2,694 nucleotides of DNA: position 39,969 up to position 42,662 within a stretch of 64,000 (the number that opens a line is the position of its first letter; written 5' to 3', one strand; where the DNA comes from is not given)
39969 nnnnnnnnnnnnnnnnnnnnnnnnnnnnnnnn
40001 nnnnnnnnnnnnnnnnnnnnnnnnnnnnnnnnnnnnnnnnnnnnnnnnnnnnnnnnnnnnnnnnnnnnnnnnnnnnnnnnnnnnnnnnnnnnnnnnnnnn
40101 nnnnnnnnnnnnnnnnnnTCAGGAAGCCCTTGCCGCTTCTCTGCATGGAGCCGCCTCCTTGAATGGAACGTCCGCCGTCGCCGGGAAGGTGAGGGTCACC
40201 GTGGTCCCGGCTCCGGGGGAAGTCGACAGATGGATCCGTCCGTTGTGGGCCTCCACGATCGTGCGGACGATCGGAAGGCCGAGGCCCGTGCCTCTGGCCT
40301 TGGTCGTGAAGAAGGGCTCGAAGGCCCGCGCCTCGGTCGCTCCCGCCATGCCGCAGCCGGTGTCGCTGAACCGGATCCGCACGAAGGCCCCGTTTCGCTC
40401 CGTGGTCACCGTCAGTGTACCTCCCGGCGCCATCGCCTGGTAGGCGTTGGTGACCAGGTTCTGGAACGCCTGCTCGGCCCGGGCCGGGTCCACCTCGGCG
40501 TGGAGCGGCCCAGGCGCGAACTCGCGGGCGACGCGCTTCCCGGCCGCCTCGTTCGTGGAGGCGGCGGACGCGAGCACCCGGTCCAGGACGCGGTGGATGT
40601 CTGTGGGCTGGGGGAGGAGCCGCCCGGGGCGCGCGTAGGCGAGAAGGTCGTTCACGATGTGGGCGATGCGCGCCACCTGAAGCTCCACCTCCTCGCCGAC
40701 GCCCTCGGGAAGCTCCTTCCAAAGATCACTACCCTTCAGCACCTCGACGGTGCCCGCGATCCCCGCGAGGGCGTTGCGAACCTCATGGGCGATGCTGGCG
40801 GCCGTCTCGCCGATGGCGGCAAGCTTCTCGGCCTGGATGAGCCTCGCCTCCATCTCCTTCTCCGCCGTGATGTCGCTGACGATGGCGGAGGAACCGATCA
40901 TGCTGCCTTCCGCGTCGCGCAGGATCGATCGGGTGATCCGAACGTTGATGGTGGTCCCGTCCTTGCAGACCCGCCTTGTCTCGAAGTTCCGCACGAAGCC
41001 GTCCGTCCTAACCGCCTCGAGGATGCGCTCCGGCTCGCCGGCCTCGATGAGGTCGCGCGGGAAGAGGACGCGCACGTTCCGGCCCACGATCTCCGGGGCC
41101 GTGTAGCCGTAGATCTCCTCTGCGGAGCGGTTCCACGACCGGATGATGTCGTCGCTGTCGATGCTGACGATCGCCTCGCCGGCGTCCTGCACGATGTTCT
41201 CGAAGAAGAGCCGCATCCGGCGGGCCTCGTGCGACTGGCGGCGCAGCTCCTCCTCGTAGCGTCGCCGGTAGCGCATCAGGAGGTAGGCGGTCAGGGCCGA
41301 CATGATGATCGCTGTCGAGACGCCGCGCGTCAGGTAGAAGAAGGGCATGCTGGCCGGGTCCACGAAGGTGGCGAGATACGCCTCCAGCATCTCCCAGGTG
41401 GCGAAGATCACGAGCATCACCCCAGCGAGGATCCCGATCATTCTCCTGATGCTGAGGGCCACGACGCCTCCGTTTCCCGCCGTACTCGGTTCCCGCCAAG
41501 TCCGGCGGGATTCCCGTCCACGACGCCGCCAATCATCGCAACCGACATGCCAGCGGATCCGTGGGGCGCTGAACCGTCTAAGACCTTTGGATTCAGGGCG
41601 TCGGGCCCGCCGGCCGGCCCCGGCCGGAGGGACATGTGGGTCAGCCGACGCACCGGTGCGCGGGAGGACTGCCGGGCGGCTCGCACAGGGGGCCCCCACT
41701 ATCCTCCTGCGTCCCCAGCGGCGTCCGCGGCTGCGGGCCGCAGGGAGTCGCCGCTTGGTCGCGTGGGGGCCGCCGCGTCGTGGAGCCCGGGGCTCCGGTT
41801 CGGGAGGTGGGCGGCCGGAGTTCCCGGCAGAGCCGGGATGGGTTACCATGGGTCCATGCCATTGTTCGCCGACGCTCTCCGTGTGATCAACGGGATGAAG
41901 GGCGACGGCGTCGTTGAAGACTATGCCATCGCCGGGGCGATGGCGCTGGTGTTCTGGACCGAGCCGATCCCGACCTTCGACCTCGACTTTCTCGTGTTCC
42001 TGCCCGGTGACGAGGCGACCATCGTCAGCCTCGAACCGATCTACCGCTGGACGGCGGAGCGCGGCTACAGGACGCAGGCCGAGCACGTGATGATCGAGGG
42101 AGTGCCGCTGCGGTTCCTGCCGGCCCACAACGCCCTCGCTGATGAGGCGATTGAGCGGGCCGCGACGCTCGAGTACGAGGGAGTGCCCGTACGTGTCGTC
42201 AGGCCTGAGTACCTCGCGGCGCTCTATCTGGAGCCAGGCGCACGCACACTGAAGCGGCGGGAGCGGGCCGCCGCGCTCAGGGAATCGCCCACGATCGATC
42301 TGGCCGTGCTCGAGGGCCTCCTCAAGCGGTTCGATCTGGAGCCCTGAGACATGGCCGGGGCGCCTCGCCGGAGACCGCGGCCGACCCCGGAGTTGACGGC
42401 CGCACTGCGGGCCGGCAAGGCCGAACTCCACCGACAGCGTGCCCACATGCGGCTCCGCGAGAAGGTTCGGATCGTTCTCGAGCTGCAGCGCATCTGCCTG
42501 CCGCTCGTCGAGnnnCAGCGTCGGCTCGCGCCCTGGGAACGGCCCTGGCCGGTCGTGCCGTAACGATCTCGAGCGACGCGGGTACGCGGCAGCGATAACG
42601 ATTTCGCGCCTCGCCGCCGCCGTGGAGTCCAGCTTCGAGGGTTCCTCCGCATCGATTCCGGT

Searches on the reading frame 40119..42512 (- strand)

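Call 10: search_protein_families(library=pfam, proteins=[window:40119-42512:-], max_evalue=0.001)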
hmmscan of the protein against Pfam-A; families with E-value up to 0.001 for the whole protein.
window:40119-42512:- (797 aa): 8 families
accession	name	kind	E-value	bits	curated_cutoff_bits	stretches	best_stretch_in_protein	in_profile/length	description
PF02518.31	HATPase_c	-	1e-26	94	26.4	1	675-779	2-110/111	Histidine kinase-, DNA gyrase B-, and HSP90-like ATPase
PF00989.32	PAS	-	3e-16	59.9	22.6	1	436-548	2-113/113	PAS fold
PF13426.13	PAS_9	-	4.3e-14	53.1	27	1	446-550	2-103/103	PAS domain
PF00512.31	HisKA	-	1.5e-09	38.2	26.9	1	568-629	3-63/66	His Kinase A (phospho-acceptor) domain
PF08448.16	PAS_4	-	2.9e-08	34.4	23.1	1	446-552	6-109/110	PAS fold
PF08447.18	PAS_3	-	1.9e-06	28.5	25.6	1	459-539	3-83/89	PAS fold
PF13188.13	PAS_8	-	1.9e-05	24.8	21.8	1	436-499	2-62/65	PAS domain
PF13581.12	HATPase_c_2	-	0.00044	20.7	27.4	0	682-775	39-126/127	Histidine kinase-like ATPase domain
